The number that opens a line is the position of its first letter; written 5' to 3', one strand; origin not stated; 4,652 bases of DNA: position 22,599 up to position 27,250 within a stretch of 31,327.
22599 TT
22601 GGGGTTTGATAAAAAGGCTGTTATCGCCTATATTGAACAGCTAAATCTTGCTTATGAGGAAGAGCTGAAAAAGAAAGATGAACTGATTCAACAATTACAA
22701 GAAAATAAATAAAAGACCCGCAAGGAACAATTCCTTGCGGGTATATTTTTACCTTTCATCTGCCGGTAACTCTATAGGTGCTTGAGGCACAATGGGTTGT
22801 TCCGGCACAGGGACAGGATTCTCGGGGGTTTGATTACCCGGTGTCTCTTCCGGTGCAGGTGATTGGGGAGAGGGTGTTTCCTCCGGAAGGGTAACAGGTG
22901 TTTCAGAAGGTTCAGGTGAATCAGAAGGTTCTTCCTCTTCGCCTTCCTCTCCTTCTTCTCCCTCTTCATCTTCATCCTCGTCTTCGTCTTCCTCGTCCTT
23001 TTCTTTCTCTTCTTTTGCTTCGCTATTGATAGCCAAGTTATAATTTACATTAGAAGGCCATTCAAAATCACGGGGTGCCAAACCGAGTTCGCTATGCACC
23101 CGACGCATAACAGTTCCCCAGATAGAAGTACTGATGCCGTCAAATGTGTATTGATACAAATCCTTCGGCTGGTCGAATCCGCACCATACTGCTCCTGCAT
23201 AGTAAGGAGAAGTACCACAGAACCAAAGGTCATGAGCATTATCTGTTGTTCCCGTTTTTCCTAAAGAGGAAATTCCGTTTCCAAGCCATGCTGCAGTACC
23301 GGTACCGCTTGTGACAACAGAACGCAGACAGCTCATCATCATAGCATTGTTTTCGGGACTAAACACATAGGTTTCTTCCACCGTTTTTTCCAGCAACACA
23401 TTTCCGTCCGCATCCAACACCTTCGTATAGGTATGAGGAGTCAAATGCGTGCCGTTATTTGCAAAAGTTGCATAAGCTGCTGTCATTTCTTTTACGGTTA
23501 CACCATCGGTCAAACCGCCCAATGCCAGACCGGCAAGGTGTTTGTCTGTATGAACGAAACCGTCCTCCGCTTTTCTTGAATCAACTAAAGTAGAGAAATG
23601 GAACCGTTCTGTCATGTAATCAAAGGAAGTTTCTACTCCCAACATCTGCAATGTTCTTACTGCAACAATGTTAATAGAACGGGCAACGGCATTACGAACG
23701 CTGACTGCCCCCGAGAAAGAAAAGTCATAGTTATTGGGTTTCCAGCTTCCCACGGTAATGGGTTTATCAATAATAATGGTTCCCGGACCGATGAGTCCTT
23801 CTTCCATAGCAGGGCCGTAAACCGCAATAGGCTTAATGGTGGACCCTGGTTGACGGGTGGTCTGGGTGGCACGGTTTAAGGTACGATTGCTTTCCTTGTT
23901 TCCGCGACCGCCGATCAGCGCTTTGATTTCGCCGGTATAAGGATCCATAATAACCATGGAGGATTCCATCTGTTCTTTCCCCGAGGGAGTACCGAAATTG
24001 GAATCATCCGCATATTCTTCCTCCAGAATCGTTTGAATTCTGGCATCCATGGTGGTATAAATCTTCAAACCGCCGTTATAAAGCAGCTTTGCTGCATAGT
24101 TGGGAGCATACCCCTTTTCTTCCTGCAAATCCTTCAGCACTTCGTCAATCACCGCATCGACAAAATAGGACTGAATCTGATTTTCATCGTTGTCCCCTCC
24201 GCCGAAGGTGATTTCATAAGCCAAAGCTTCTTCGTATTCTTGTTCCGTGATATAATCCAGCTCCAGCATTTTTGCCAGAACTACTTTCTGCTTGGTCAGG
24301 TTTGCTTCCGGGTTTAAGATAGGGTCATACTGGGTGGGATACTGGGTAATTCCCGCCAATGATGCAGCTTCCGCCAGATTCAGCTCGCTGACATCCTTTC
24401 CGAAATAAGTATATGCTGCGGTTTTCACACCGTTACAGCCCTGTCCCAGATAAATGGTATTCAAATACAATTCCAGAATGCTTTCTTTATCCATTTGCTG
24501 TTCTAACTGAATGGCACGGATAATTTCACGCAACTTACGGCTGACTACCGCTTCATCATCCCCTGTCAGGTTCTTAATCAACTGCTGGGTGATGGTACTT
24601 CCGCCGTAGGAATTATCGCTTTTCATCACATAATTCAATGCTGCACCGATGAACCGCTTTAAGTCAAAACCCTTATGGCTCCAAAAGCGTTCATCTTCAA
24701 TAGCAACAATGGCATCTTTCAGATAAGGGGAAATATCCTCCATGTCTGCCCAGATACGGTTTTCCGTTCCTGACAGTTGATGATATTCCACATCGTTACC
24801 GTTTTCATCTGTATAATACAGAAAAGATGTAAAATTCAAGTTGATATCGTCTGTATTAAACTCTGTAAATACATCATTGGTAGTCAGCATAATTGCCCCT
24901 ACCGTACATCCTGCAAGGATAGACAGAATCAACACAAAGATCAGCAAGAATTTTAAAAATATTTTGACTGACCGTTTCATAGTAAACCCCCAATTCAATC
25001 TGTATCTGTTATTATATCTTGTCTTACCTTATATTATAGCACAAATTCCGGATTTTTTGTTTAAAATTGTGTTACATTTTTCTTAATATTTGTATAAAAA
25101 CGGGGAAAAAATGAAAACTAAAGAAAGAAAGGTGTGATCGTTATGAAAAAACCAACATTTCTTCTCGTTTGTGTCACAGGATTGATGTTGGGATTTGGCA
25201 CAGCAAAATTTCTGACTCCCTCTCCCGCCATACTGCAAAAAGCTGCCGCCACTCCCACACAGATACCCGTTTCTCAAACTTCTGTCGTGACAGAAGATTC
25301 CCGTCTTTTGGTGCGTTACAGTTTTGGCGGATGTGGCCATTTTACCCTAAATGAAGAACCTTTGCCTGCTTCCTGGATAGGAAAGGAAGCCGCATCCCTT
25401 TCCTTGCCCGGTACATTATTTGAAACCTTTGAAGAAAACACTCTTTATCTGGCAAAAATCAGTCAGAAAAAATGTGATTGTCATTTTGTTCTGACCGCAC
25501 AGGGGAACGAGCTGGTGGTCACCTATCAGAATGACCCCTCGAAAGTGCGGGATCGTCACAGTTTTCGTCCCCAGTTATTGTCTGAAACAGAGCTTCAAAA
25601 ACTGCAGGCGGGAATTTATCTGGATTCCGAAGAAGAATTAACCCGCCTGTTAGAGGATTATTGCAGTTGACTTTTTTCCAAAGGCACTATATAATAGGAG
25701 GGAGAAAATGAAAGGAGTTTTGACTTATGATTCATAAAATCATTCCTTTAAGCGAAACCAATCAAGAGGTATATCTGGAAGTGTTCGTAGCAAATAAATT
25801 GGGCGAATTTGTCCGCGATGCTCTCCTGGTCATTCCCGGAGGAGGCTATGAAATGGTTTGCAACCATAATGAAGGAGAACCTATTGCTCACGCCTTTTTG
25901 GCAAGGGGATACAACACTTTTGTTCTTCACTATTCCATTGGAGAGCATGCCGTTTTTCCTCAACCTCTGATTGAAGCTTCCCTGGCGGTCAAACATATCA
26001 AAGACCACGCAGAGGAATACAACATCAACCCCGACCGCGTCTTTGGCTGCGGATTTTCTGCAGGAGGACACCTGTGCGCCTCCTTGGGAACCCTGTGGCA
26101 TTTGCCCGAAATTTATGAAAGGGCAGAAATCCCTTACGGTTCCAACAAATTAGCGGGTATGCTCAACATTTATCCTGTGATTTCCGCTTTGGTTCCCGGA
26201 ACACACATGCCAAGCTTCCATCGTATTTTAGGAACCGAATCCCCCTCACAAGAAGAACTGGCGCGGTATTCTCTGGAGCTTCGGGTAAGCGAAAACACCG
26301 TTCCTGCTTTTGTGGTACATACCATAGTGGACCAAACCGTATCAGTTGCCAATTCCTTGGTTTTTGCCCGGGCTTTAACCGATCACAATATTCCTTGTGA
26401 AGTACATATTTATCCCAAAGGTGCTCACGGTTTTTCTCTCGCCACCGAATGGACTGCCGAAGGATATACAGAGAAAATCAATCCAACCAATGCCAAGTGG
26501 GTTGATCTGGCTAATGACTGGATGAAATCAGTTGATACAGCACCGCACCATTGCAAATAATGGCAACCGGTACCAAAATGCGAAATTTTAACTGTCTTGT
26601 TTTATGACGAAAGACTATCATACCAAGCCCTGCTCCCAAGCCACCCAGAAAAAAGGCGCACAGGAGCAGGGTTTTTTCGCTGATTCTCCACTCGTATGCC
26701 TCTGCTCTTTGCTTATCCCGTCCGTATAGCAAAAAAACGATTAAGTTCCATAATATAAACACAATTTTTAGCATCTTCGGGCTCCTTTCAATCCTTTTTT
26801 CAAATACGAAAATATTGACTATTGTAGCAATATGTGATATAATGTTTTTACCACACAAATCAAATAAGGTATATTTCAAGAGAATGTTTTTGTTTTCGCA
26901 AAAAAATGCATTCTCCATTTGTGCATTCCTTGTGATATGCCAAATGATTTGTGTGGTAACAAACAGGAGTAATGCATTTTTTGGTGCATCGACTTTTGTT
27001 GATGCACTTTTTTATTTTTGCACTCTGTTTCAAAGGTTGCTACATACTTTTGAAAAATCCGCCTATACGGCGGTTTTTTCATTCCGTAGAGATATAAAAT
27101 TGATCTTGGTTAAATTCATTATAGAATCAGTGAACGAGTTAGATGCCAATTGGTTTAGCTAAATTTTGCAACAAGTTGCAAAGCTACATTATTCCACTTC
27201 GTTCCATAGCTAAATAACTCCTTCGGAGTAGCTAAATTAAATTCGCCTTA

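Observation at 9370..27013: Two homologous, uncharacterised rod-shaped ncRNA genes 17 kb apart (9404-9611 and 26848-27013)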

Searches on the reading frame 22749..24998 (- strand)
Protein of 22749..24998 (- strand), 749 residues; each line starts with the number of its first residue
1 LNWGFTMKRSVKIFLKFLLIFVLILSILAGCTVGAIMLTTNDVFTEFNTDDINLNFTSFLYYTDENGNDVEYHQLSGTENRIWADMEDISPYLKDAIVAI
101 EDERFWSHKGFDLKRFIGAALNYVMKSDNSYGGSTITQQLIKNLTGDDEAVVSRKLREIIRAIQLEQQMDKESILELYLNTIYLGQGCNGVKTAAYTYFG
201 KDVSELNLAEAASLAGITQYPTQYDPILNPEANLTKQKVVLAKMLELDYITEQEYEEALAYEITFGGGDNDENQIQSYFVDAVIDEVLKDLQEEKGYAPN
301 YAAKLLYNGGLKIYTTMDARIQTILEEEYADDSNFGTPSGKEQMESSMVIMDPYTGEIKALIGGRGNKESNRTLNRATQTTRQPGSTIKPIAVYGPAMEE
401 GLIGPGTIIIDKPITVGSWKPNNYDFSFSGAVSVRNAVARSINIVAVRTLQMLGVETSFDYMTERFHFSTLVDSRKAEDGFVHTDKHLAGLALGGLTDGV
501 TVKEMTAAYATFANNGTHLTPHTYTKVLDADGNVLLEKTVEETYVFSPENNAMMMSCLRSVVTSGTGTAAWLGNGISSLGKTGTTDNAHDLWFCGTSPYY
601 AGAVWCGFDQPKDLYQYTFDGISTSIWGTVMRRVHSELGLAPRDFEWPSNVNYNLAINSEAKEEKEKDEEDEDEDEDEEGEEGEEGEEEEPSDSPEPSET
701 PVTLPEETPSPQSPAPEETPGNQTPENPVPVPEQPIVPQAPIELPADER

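Call 10: search_protein_families(library=pfam, proteins=[window:22749-24998:-], max_evalue=0.01)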
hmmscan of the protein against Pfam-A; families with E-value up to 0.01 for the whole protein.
window:22749-24998:- (749 aa): 2 families
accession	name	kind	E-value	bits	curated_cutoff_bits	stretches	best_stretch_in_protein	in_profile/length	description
PF00912.28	Transgly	-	6.7e-61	205.2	27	1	74-244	7-177/178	Transglycosylase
PF00905.27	Transpeptidase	-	1.5e-34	120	22.1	1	347-601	2-268/299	Penicillin binding protein transpeptidase domain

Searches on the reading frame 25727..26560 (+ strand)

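Call 10: search_protein_families(library=pfam, proteins=[window:25727-26560:+], max_evalue=0.01)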
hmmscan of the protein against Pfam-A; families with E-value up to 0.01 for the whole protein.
window:25727-26560:+ (277 aa): 4 families
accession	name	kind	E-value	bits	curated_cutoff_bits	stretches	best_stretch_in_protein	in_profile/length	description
PF20434.5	BD-FAE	-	3.7e-19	69.5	26.8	1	31-217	14-215/215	BD-FAE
PF07859.19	Abhydrolase_3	-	2.6e-08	34.3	25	1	67-236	35-208/210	alpha/beta hydrolase fold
PF00326.27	Peptidase_S9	-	3.8e-08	33.5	22.6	1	92-237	53-190/213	Prolyl oligopeptidase family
PF01738.24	DLH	-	0.00038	20.6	21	1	189-241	141-193/217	Dienelactone hydrolase family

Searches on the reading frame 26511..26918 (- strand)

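Call 10: search_protein_families(library=pfam, proteins=[window:26511-26918:-], max_evalue=0.01)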
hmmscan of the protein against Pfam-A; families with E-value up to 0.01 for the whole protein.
window:26511-26918:- (135 aa): 1 family
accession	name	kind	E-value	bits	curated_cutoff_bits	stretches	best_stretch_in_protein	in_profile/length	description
PF06961.18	DUF1294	-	8.5e-22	77.6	25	1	58-112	1-55/55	Protein of unknown function (DUF1294)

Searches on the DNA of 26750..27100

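Call 6: search_rna_families(source=window, start=26750, end=27100, threshold=evalue, max_evalue=10, show_alignments=3)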
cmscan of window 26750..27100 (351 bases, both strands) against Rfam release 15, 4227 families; matches with E-value up to 10: 21.
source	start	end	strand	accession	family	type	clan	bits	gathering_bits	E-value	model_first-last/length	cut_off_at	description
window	27011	27082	+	RF00106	RNAI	Gene; antisense;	-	22.6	47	0.04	1-102/102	no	RNAI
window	26942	27019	+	RF02538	TarB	Gene; sRNA;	-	21.2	80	0.086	1-79/79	no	Vibrio ToxT activated RNA TarB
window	27012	27082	+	RF02891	AgrB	Gene; antisense;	-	19.1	40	0.72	1-84/84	no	ArsR-gov region gene B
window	26925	27005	+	RF00020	U5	Gene; snRNA; splicing;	-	18.8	40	2.2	1-117/117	no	U5 spliceosomal RNA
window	27050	27100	-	RF02891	AgrB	Gene; antisense;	-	18.6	40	0.93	11-84/84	5'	ArsR-gov region gene B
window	26849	26958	+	RF04128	MIR8562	Gene; miRNA;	-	17.6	211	0.52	1-242/242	no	MIR8562 microRNA precursor family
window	26843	26972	+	RF04174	MIR4208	Gene; miRNA;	-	17.1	140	4.6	1-191/191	no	MIR4208 microRNA precursor family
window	26991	27037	+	RF00160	snoZ159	Gene; snRNA; snoRNA; CD-box;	CL00065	17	39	1.8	1-86/86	no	Small nucleolar RNA Z159/U59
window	26954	27031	-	RF02406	snoR120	Gene; snRNA; snoRNA; CD-box;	-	16.5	55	6.2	1-74/74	no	Small nucleolar RNA snoR120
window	26889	26965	+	RF04273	MIR827_2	Gene; miRNA;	CL00143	16.3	67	5.2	1-89/89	no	MIR827_2 microRNA precursor family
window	27036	27083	+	RF01859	Phe_leader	Cis-reg; leader;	-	16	55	4.1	1-125/125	no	Phenylalanine leader peptide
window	26869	26924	+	RF02560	CbSR9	Gene; antisense;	-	15.9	279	1.1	94-144/213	no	Coxiella burnetii sRNA 9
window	26785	26807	+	RF01354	CRISPR-DR45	Gene; CRISPR;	-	15.8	37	6.3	1-24/24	no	CRISPR RNA direct repeat element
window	26980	27086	+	RF02048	STnc30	Gene; sRNA;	-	15.1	120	5.9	1-132/132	no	Salmonella enterica conserved region STnc30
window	26979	27083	+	RF01772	rnk_pseudo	Cis-reg; leader;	-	15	55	5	1-108/108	no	Pseudomonas rnk leader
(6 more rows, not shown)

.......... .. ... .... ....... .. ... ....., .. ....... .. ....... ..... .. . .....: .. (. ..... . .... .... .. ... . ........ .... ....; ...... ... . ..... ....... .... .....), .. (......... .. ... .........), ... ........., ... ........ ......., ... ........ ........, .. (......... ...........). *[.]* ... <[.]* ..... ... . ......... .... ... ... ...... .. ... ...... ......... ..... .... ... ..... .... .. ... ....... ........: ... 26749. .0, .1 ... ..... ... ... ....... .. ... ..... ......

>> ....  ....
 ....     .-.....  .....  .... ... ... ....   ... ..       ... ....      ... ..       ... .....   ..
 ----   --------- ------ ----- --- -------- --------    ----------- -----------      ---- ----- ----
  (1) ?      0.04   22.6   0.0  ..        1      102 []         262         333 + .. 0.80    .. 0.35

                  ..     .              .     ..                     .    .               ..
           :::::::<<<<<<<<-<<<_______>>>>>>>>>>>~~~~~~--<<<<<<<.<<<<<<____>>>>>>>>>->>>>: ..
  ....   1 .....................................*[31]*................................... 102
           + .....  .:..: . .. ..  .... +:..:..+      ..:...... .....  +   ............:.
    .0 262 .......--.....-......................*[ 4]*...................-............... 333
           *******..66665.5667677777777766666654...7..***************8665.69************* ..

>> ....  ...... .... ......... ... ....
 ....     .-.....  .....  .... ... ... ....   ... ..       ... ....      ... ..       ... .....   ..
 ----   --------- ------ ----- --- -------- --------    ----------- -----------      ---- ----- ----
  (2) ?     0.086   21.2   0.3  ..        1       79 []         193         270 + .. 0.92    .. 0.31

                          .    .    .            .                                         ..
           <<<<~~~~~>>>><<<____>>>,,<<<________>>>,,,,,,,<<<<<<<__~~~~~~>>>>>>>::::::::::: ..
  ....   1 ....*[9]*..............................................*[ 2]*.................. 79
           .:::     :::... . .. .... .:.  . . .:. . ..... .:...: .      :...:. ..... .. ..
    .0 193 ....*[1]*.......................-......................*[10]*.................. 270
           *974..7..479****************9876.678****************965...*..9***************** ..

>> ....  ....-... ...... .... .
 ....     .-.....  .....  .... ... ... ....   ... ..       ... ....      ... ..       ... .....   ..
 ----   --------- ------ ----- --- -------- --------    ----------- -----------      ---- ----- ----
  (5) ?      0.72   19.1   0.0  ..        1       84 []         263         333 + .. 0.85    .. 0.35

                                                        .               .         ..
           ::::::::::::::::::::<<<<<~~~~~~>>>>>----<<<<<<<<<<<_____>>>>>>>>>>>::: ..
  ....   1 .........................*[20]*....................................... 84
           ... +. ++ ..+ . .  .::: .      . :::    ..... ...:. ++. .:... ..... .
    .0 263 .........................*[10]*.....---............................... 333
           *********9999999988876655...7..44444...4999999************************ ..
